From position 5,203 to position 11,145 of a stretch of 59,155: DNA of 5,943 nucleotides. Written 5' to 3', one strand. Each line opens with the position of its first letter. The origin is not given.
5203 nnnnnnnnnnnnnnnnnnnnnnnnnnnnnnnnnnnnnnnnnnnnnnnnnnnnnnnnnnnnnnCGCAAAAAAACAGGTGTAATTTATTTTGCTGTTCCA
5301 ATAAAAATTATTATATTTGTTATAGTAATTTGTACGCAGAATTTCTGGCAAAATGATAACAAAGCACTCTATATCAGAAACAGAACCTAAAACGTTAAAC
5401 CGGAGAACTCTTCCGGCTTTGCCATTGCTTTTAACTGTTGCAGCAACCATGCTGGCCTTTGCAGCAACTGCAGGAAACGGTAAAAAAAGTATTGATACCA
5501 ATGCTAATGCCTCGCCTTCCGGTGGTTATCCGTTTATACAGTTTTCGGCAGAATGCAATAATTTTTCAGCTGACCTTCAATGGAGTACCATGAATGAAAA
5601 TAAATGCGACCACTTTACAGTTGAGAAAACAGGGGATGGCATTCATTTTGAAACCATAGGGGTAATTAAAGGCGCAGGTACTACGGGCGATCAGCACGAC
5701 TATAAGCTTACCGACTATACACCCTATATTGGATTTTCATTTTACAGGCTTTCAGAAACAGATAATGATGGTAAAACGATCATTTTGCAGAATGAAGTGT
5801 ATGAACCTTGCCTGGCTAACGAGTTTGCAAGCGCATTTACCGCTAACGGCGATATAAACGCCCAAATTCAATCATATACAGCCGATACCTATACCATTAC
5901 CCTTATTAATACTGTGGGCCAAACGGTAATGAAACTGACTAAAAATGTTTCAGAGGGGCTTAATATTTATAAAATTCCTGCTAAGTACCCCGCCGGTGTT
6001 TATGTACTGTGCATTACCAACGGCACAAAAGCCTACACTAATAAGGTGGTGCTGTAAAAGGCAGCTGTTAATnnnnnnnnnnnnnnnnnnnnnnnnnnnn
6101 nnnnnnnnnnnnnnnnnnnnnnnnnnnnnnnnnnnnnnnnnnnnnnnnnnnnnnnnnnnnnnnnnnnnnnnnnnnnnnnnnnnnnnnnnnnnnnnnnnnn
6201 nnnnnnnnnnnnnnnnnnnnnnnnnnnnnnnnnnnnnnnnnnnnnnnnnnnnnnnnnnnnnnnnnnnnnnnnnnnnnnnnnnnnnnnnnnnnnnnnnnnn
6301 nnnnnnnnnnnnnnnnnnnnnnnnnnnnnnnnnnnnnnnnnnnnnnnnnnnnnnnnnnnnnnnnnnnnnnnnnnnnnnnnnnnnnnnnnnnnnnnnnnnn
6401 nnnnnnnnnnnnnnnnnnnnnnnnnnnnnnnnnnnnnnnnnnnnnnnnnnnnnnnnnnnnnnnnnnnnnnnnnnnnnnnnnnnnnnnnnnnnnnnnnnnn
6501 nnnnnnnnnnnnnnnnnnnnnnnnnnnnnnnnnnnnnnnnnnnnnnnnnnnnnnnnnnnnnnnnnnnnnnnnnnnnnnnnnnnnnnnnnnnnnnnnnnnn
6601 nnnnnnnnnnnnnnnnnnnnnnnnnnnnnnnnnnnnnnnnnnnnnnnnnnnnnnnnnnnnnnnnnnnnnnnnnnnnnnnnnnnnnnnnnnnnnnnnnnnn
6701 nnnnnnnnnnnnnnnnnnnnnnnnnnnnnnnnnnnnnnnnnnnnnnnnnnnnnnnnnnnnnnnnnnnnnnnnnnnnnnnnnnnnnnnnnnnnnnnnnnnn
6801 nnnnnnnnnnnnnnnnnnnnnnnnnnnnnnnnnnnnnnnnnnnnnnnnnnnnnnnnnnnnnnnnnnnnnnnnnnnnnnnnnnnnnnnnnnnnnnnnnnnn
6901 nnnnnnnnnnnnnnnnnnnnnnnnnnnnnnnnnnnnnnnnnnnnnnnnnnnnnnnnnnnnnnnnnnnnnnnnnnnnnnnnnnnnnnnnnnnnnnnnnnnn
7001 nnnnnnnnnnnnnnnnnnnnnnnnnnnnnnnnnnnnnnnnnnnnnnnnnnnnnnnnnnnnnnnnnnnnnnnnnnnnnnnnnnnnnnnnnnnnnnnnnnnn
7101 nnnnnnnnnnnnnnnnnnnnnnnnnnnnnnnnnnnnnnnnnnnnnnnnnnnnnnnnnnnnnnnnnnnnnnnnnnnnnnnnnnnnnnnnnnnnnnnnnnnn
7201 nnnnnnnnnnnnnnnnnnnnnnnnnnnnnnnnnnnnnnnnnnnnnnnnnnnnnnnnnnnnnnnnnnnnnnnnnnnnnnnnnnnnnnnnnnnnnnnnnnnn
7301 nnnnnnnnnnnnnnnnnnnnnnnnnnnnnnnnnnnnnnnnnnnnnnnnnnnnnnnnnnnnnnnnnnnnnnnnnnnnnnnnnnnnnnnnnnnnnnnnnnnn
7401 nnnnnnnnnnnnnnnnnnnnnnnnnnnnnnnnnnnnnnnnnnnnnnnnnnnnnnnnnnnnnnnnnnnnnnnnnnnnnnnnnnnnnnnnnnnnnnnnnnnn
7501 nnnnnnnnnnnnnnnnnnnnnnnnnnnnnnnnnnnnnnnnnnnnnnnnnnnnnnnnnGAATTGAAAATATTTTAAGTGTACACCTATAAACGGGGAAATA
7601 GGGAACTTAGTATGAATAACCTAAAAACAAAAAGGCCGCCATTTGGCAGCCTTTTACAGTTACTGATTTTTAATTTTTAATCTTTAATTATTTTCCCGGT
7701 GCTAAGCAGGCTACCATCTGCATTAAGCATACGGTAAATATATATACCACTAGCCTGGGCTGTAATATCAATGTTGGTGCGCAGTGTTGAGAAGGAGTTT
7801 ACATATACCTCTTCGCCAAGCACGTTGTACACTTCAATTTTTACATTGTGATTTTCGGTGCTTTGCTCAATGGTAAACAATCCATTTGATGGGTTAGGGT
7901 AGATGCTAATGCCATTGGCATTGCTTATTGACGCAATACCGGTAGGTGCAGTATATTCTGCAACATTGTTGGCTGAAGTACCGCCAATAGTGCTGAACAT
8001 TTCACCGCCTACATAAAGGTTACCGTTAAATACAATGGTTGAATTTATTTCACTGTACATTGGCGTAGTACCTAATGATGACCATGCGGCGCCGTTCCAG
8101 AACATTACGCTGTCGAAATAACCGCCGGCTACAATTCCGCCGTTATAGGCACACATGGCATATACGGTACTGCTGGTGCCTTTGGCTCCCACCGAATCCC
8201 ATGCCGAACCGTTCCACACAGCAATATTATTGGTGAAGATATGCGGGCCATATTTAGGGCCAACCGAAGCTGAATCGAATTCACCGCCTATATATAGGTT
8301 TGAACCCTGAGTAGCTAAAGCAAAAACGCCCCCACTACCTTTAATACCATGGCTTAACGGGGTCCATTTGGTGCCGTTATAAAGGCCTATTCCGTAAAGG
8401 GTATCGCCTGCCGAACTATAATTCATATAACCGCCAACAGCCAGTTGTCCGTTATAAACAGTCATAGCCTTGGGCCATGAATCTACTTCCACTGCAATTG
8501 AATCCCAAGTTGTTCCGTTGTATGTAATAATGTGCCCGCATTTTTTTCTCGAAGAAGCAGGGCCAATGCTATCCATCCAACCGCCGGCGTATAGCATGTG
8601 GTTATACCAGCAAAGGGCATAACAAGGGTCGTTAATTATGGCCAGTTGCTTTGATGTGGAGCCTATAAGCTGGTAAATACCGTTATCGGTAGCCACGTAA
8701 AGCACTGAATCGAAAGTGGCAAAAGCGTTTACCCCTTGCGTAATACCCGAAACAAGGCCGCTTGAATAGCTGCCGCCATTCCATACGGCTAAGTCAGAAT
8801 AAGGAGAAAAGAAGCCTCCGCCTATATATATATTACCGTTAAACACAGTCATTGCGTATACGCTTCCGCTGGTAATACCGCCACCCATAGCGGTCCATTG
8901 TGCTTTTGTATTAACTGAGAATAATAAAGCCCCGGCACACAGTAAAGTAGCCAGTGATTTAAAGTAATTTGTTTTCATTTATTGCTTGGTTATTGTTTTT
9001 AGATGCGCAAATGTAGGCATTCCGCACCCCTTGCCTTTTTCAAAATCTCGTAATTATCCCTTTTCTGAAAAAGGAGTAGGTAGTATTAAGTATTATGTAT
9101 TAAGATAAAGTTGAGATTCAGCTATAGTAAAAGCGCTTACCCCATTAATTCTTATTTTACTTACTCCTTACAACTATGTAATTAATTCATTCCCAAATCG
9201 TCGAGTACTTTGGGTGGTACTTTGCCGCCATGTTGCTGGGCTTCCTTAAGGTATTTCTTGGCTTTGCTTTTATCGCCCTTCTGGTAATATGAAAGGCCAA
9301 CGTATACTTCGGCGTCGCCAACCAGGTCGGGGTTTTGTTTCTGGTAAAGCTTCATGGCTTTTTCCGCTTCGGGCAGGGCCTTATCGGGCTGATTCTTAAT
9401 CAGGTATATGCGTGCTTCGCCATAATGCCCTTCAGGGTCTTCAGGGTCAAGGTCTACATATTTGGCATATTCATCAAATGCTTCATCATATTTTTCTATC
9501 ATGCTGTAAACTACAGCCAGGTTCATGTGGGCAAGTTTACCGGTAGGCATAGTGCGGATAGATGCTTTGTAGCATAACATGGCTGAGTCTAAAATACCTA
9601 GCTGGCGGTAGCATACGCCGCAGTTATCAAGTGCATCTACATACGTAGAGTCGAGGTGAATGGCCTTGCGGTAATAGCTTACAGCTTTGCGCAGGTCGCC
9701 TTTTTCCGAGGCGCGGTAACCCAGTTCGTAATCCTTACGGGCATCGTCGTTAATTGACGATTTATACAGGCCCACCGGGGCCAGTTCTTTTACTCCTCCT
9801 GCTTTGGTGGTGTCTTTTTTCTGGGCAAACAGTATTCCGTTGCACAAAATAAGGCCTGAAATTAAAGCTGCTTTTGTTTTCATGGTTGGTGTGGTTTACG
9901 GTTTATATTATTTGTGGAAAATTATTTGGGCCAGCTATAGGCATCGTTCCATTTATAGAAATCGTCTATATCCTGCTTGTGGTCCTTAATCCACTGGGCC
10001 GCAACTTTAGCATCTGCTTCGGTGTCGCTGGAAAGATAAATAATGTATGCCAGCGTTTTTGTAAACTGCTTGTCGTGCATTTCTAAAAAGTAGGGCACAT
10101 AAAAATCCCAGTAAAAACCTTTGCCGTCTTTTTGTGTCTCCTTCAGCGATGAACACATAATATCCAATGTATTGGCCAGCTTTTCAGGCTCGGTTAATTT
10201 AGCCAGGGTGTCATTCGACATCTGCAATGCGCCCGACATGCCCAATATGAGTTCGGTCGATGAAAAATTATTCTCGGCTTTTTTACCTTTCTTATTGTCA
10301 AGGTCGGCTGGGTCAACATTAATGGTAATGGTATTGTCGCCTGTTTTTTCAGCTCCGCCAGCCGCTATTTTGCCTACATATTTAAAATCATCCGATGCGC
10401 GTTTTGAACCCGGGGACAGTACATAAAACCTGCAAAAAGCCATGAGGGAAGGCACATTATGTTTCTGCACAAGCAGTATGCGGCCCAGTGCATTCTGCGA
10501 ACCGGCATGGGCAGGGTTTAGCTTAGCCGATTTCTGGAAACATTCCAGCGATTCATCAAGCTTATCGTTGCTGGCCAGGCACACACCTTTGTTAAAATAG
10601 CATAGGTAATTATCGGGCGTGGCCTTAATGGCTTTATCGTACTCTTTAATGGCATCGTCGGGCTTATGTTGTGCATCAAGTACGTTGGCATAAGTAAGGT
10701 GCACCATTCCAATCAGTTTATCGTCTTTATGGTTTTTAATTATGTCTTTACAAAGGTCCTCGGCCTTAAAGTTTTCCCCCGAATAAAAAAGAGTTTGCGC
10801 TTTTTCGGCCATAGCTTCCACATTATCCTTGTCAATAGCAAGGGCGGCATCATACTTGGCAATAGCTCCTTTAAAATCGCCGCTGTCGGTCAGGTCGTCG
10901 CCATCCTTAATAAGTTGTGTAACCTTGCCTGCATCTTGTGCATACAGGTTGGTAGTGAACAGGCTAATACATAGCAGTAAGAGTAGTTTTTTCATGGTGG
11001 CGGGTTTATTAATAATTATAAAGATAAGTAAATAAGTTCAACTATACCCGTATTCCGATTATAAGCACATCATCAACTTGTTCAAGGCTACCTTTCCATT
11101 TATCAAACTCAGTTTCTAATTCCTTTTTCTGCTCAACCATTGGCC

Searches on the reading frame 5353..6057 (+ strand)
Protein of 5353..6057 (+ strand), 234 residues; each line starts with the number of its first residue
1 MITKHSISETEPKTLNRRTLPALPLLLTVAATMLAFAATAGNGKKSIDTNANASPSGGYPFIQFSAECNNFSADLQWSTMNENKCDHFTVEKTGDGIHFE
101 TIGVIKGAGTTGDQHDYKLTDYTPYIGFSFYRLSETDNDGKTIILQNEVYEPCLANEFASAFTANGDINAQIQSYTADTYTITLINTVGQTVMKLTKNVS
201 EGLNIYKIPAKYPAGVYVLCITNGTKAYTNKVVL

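Call 13: search_protein_families(library=pfam, proteins=[window:5353-6057:+], max_evalue=0.01)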
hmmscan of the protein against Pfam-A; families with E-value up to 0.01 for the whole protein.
window:5353-6057:+ (234 aa): 1 family
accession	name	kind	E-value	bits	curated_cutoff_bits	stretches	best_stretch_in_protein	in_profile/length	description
PF18962.6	Por_Secre_tail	-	3.3e-05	24.5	27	1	165-233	7-74/75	Secretion system C-terminal sorting domain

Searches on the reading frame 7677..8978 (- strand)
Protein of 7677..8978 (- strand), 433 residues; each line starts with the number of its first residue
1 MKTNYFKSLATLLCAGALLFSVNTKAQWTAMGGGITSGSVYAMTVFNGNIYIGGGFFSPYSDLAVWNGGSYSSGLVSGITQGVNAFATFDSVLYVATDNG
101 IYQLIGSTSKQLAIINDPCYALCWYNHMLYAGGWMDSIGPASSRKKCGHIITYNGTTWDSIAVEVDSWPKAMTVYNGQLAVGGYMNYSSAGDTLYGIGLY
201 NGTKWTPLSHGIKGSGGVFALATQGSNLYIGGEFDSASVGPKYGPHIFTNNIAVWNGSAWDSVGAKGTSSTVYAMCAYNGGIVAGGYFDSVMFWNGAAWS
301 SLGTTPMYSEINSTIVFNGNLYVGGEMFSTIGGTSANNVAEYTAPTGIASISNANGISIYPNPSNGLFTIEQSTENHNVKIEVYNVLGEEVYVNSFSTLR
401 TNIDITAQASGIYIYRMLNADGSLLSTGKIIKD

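Call 13: search_protein_families(library=pfam, proteins=[window:7677-8978:-], max_evalue=0.01)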
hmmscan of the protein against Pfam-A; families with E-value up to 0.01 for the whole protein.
window:7677-8978:- (433 aa): 2 families
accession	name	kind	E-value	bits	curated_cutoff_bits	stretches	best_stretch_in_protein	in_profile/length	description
PF18962.6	Por_Secre_tail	-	7.7e-13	49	27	1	359-424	1-69/75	Secretion system C-terminal sorting domain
PF13585.12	CHU_C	-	0.0021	18.6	27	1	355-416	5-69/86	CHU_C Type IX secretion signal domain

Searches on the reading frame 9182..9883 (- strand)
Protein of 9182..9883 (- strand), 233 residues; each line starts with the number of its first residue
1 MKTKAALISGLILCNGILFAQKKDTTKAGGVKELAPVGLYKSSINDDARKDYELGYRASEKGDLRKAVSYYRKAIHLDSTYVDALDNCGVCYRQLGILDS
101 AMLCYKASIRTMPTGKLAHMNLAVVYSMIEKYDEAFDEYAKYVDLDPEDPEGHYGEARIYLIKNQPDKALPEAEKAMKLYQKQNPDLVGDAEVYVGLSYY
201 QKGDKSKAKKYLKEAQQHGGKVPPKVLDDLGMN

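Call 13: search_protein_families(library=pfam, proteins=[window:9182-9883:-], max_evalue=0.01)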
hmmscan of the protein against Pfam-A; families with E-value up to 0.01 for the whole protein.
window:9182-9883:- (233 aa): 19 families
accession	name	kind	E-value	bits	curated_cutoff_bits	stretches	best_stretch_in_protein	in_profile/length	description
PF07719.23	TPR_2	-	3.3e-23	80.3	27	2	118-149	3-34/34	Tetratricopeptide repeat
PF00515.34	TPR_1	-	5.4e-18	64.4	27.8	1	118-149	3-34/34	Tetratricopeptide repeat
PF13181.12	TPR_8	-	9.5e-14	50.8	25.7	0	52-79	5-32/34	Tetratricopeptide repeat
PF13414.12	TPR_11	-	7.6e-13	48.4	26.8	1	60-96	6-42/42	TPR repeat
PF13424.12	TPR_12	-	4e-12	46.6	30.1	1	157-215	10-71/77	Tetratricopeptide repeat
PF13431.12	TPR_17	-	4.4e-12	45.7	24.4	1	139-170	2-33/34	Tetratricopeptide repeat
PF13432.12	TPR_16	-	1.9e-11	44.6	32.7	1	131-177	12-57/65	Tetratricopeptide repeat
PF14559.12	TPR_19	-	1.5e-10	41.7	25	1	131-182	6-57/68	Tetratricopeptide repeat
PF13428.12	TPR_14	-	2e-09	37.6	23.5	0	119-158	4-43/44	Tetratricopeptide repeat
PF13176.12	TPR_7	-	6e-07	29.5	27.9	0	56-77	9-28/36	Tetratricopeptide repeat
PF13174.12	TPR_6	-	1.5e-06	28.9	26.3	0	190-215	1-26/33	Tetratricopeptide repeat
PF17874.7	TPR_MalT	-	4.3e-05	23.4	45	1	155-217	127-189/336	MalT-like TPR region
PF23914.1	TPR_CcmH_CycH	-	7.1e-05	23.1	42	1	111-217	45-149/158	Cytochrome c-type biogenesis protein H TPR domain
PF22890.2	TPR_EMC2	-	0.00011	22.8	27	1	58-129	62-133/145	EMC2 TPR-like repeat domain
PF13374.12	TPR_10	-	0.00013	22.3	27.5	0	121-137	7-23/42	Tetratricopeptide repeat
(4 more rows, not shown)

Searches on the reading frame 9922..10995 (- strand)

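Call 13: search_protein_families(library=pfam, proteins=[window:9922-10995:-], max_evalue=0.01)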
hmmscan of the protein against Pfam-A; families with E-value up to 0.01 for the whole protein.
window:9922-10995:- (357 aa): 14 families
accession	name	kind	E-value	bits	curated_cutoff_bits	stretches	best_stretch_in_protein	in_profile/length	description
PF07719.23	TPR_2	-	3.8e-17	61.4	27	2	132-163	3-34/34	Tetratricopeptide repeat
PF13414.12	TPR_11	-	1.1e-15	57.5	26.8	2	32-62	1-31/42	TPR repeat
PF13431.12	TPR_17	-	7.7e-15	54.3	24.4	1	119-150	2-33/34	Tetratricopeptide repeat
PF14559.12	TPR_19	-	1.4e-13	51.4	25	2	36-94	2-60/68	Tetratricopeptide repeat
PF13432.12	TPR_16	-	4.5e-13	49.8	32.7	1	103-162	4-63/65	Tetratricopeptide repeat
PF00515.34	TPR_1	-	2.4e-12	46.6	27.8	1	132-161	3-32/34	Tetratricopeptide repeat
PF13428.12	TPR_14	-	1.4e-10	41.2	23.5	1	99-137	4-42/44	Tetratricopeptide repeat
PF13181.12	TPR_8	-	6.7e-08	32.5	25.7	1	132-163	3-34/34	Tetratricopeptide repeat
PF13424.12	TPR_12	-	1.2e-06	29.1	30.1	0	64-125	8-74/77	Tetratricopeptide repeat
PF24575.1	TPR_Slam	-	1.3e-06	29.2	35.2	0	35-80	57-102/104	Surface lipoprotein assembly modifier, N-terminal TPR repeats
PF23914.1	TPR_CcmH_CycH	-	0.00012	22.4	42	0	39-127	64-152/158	Cytochrome c-type biogenesis protein H TPR domain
PF09976.15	TPR_21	-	0.00058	20.1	25.5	0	65-159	82-175/193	Tetratricopeptide repeat-like domain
PF04781.17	DUF627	-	0.0033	17.8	27.6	0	65-110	1-46/108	Protein of unknown function (DUF627)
PF12895.13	ANAPC3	-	0.007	17.1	27.2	0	109-179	2-71/82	Anaphase-promoting complex, cyclosome, subunit 3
